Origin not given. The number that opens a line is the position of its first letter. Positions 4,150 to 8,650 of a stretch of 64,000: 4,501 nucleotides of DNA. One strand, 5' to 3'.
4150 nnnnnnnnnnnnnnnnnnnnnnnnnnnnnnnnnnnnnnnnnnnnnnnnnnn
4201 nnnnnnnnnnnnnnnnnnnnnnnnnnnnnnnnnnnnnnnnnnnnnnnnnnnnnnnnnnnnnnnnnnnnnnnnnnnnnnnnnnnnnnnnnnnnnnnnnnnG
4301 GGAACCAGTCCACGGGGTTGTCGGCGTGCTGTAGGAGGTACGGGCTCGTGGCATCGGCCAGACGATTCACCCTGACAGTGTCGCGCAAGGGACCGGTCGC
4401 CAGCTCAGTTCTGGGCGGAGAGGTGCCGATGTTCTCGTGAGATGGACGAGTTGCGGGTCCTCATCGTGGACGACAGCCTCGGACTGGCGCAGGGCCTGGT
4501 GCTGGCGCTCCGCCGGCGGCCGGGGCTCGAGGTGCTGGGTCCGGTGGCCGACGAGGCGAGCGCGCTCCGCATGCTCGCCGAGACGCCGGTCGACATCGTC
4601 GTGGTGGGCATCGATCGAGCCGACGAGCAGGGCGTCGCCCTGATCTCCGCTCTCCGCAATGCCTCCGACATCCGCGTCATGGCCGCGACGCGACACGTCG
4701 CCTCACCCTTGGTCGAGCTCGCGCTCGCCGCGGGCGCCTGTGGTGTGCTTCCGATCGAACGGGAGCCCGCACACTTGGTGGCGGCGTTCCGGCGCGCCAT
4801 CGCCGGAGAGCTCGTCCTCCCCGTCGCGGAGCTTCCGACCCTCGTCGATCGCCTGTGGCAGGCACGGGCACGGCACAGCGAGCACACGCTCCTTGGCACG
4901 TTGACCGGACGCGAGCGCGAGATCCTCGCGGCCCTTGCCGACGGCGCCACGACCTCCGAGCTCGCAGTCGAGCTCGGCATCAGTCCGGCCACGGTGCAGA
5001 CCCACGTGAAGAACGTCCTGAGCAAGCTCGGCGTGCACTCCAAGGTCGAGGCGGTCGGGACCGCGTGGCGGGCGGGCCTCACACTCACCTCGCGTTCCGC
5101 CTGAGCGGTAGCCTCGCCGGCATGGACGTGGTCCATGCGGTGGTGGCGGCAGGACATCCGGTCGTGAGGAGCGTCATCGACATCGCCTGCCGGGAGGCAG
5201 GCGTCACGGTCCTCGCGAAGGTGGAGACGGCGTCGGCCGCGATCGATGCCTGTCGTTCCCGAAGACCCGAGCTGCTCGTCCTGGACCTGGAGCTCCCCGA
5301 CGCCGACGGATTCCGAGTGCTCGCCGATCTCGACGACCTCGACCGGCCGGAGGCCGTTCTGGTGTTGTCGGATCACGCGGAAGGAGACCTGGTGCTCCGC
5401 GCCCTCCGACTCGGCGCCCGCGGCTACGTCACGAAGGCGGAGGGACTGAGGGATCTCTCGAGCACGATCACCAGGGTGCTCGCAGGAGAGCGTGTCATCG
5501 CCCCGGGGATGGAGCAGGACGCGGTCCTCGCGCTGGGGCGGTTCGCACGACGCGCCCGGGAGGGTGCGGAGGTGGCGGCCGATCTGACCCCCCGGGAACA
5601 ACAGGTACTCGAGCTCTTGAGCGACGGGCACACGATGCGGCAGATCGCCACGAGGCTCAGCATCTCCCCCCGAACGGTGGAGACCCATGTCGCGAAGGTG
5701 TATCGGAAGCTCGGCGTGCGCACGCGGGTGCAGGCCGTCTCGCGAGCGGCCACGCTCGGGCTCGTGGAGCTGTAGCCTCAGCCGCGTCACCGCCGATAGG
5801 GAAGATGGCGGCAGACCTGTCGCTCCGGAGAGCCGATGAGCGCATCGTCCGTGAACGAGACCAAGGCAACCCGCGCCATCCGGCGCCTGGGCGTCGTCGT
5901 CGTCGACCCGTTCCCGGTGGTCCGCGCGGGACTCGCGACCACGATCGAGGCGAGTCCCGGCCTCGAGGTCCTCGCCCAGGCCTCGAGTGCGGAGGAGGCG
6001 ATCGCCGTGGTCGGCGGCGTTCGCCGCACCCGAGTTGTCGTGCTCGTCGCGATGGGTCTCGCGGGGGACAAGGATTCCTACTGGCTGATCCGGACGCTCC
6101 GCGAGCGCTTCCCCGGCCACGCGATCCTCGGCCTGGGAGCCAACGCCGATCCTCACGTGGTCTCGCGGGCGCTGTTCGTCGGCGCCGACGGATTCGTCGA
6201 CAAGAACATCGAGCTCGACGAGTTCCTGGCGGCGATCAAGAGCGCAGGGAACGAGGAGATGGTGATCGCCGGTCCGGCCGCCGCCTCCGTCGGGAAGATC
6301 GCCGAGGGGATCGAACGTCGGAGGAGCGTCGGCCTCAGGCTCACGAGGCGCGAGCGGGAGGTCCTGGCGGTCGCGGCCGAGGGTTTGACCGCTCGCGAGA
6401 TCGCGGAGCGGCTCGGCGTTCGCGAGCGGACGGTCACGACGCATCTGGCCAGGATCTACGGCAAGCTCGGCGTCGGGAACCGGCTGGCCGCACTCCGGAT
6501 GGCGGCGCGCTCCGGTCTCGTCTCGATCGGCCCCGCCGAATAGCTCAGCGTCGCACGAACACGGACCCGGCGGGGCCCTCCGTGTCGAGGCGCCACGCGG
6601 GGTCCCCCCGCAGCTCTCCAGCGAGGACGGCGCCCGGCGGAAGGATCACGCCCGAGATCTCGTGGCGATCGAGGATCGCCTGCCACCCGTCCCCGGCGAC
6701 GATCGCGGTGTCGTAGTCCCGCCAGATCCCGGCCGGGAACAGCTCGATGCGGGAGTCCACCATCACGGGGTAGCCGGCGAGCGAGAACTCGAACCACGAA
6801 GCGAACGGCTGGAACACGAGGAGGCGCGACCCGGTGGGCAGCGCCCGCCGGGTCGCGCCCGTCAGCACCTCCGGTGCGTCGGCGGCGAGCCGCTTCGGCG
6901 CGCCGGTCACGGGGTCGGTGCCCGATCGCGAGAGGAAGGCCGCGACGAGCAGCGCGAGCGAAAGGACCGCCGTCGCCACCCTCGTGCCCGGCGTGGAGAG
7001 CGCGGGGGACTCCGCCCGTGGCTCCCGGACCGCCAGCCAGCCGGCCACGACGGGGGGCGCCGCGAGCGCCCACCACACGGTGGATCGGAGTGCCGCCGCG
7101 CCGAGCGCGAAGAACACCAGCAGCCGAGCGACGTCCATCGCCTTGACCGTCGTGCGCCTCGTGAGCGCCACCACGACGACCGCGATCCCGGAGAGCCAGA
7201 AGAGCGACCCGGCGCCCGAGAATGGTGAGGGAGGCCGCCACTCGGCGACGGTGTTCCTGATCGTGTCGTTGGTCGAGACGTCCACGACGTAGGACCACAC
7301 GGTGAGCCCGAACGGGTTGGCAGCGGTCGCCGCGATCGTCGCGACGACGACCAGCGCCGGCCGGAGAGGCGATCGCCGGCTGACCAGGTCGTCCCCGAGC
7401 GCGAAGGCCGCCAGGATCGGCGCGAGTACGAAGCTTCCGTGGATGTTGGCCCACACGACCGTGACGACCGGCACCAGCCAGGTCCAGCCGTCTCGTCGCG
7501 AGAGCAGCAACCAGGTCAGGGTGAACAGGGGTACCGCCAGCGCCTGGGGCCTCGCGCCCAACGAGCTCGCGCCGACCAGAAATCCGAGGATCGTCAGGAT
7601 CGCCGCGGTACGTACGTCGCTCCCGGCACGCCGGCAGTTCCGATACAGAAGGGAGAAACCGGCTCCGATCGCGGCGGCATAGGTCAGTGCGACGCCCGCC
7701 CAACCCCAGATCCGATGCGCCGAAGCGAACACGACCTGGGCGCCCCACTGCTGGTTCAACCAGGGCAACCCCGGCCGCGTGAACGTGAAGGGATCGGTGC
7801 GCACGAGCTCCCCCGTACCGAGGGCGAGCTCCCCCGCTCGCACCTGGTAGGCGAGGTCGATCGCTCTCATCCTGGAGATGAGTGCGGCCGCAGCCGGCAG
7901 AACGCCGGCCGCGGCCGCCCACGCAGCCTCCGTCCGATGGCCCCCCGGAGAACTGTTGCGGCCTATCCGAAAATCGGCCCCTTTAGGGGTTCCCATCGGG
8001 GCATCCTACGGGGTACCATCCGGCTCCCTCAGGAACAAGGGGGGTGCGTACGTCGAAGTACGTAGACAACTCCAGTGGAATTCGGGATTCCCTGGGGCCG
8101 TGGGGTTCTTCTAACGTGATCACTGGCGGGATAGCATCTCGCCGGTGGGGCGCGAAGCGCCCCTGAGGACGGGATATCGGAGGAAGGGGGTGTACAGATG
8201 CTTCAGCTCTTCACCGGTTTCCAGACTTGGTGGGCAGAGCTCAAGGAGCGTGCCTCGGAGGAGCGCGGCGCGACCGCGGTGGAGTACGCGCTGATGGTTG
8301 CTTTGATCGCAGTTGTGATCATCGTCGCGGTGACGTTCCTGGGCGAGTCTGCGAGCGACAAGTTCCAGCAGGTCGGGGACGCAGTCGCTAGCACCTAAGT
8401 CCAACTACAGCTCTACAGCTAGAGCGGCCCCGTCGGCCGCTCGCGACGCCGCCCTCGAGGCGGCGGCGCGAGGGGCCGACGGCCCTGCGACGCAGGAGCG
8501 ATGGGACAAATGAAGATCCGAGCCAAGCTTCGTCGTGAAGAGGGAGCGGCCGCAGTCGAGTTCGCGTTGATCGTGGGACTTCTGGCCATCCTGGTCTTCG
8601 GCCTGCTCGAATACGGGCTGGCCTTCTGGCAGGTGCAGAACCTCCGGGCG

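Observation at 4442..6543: Three tandem kinase-less NarL/LuxR regulators, each with a differently broken phosphorylation site, beside a Tad pilus locus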

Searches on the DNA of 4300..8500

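Call 48: search_rna_families(source=window, start=4300, end=8500, threshold=evalue, max_evalue=1)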
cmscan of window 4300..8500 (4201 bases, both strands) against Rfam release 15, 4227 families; matches with E-value up to 1: 0.
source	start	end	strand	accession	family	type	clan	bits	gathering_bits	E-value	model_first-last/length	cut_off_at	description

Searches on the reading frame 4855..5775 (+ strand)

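Call 3: search_protein_families(library=pfam, proteins=[window:4855-5775:+], max_evalue=0.01)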
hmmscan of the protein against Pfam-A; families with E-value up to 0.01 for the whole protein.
window:4855-5775:+ (306 aa): 12 families
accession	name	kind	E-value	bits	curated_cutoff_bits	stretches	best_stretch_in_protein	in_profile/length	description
PF00196.25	GerE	-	3.2e-19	68.7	23.5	1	244-297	3-56/57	Bacterial regulatory proteins, luxR family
PF00072.30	Response_reg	-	1.6e-16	60.9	30.2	1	100-205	6-110/111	Response regulator receiver domain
PF08281.18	Sigma70_r4_2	-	3.7e-07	30.1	25.7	1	243-286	10-54/54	Sigma-70, region 4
PF13384.12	HTH_23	-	2.6e-05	24.3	24.6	1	249-275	8-34/50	Homeodomain-like domain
PF14493.12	HTH_40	-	0.00011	22.8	27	1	249-285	3-39/89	Helix-turn-helix domain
PF04545.22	Sigma70_r4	-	0.00015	21.6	24.1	1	242-286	3-48/50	Sigma-70, region 4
PF02796.21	HTH_7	-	0.0002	21.8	23.8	1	249-275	12-38/45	Helix-turn-helix domain of resolvase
PF08279.18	HTH_11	-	0.00067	19.9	25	1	247-287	1-43/55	HTH domain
PF13936.12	HTH_38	-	0.0012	18.9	27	1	250-280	12-42/44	Helix-turn-helix domain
PF13518.12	HTH_28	-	0.0023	18.4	25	1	250-280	4-34/52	Helix-turn-helix domain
PF13412.12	HTH_24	-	0.0069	16.4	21.9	0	249-281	6-40/48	Winged helix-turn-helix DNA-binding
PF13542.12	HTH_Tnp_ISL3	-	0.007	16.3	27.4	0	248-276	17-44/51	Helix-turn-helix domain of transposase family ISL3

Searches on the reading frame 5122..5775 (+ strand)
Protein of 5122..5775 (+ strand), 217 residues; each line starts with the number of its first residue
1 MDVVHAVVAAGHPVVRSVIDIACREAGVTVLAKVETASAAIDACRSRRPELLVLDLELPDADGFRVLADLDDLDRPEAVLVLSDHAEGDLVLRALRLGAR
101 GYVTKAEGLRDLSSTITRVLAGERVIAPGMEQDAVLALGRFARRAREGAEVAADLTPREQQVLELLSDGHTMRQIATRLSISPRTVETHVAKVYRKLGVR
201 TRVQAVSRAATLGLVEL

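Call 8: search_solved_structures(query=window:5122-5775:+, show_alignments=2)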
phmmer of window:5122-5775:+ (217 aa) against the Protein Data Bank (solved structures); distinct sequences matched with E-value up to 0.001: 127 (the best 60 are shown).
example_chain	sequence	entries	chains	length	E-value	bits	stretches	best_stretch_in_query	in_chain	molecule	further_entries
4ldz_A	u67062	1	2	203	3.2e-22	82.7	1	25-213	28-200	Transcriptional regulatory protein DesR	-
1a04_A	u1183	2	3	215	6.2e-22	81.8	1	10-206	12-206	NITRATE/NITRITE RESPONSE REGULATOR PROTEIN NARL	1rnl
7ve6_A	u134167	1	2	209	6.9e-20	75.1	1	11-211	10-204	Response regulator protein VraR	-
4gvp_A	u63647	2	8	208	7e-20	75.1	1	12-211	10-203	Response regulator protein vraR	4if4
5hev_A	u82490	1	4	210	1e-19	74.6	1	11-215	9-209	Response regulator protein VraR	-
3c3w_A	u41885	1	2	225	1.8e-19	73.7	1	9-209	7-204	TWO COMPONENT TRANSCRIPTIONAL REGULATORY PROTEIN DEVR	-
4yn8_A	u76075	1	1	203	4.5e-16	62.7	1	7-210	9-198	Response regulator ChrA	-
3cz5_A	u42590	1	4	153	1.9e-13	54.1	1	7-134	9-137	Two-component response regulator, LuxR family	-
5xso_A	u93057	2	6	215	3.6e-12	49.9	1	17-213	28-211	Response regulator FixJ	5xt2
3eul_A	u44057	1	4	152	6.4e-12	49.1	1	4-130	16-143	POSSIBLE NITRATE/NITRITE RESPONSE TRANSCRIPTIONAL REGULATORY PROTEIN NARL (DNA-binding res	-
5f64_A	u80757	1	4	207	7.6e-12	48.9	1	3-202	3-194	Positive transcription regulator EvgA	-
8zwn_A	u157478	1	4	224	1.6e-11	47.9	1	4-202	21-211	DNA-binding transcriptional activator EvgA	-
4le0_A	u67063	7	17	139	5.2e-11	46.2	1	25-133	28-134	Transcriptional regulatory protein DesR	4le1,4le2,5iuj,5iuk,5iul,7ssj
7ssi_C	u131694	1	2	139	5.3e-11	46.1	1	25-133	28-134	Transcriptional regulatory protein DesR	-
4kfc_A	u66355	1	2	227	3.2e-10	43.6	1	11-194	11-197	KDP operon transcriptional regulatory protein KdpE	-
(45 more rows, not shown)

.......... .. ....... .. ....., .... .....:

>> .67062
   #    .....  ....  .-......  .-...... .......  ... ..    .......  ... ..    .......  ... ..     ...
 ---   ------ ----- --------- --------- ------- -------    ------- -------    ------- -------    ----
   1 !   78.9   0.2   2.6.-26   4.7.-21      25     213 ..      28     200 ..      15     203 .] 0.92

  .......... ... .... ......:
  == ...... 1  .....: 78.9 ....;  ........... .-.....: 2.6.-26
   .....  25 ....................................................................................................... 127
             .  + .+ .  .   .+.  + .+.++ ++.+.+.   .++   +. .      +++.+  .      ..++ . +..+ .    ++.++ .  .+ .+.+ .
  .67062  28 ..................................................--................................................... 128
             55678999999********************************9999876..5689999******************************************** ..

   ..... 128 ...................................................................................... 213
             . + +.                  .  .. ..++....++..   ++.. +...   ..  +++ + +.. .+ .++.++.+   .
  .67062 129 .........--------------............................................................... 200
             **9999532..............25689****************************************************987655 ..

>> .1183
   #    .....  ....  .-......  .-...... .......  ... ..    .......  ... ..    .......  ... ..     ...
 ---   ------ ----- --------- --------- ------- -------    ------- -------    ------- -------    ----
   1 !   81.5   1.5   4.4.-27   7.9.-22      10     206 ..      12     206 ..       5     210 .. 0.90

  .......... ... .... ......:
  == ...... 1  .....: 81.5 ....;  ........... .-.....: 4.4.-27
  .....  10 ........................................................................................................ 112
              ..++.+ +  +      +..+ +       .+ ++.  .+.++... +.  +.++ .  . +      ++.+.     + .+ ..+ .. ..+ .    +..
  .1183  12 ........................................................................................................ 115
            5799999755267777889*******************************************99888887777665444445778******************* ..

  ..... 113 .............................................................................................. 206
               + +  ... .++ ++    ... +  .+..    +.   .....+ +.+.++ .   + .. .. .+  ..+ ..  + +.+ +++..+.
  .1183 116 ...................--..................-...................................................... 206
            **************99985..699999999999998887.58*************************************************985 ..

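Call 39: search_protein_families(library=ncbifam, proteins=[window:5122-5775:+], max_evalue=0.001)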
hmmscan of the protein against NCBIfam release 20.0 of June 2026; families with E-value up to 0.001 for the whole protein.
window:5122-5775:+ (217 aa): 77 families (the best 25 are shown)
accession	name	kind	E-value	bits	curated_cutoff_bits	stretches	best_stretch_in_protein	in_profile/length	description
NF047785.1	respo_reg_MadR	equivalog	1.1e-30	106.6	300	1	6-215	3-209/209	MadR family response regulator transcription factor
NF011896.0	PRK15369.1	equivalog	4.5e-30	104.9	242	1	28-215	29-210/211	two component system response regulator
NF007935.0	PRK10651.1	equivalog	5e-29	101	250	1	9-206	12-207/216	two-component system response regulator NarL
NF041830.1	RR_TF_ErdR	exception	2.2e-26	92.9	390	1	7-206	5-202/213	response regulator transcription factor ErdR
NF052445.1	RespRegMctR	equivalog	6.3e-26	91.1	300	1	8-206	6-196/205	two-component system response regulator MctR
NF007403.0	PRK09935.1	equivalog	1e-25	90.6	271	1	6-211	6-206/210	fimbria biosynthesis transcriptional regulator FimZ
NF007018.1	PRK09483.1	equivalog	1.5e-22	80.3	280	1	10-215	8-209/217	UvrY/SirA/GacA family response regulator transcription factor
NF006900.1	PRK09390.1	equivalog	3.8e-19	69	255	1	12-199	13-187/203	response regulator FixJ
NF007685.0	PRK10360.1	equivalog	1.5e-17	64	258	1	10-208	8-191/196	response regulator transcription factor UhpA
NF007419.0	PRK09958.1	equivalog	5.6e-16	58.7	251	1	5-204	2-193/204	acid-sensing system DNA-binding response regulator EvgA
NF007708.0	PRK10403.1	equivalog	1.7e-15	57.1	343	1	7-205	10-204/215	nitrate/nitrite response regulator protein NarP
NF040749.1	tetrathio_RR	equivalog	4.6e-15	55.8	290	1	49-207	44-186/191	tetrathionate respiration response regulator TtrR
TIGR03020.2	EpsA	equivalog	1.3e-13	51.2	170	1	143-210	179-246/247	XrtB/PEP-CTERM-associated transcriptional regulator EpsA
NF007505.1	PRK10100.1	equivalog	9.6e-13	48.3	250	1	111-209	105-199/204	biofilm master transcriptional regulator CsgD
NF003420.0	PRK04841.1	equivalog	1.2e-12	46.8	537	1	154-212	838-896/903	HTH-type transcriptional regulator MalT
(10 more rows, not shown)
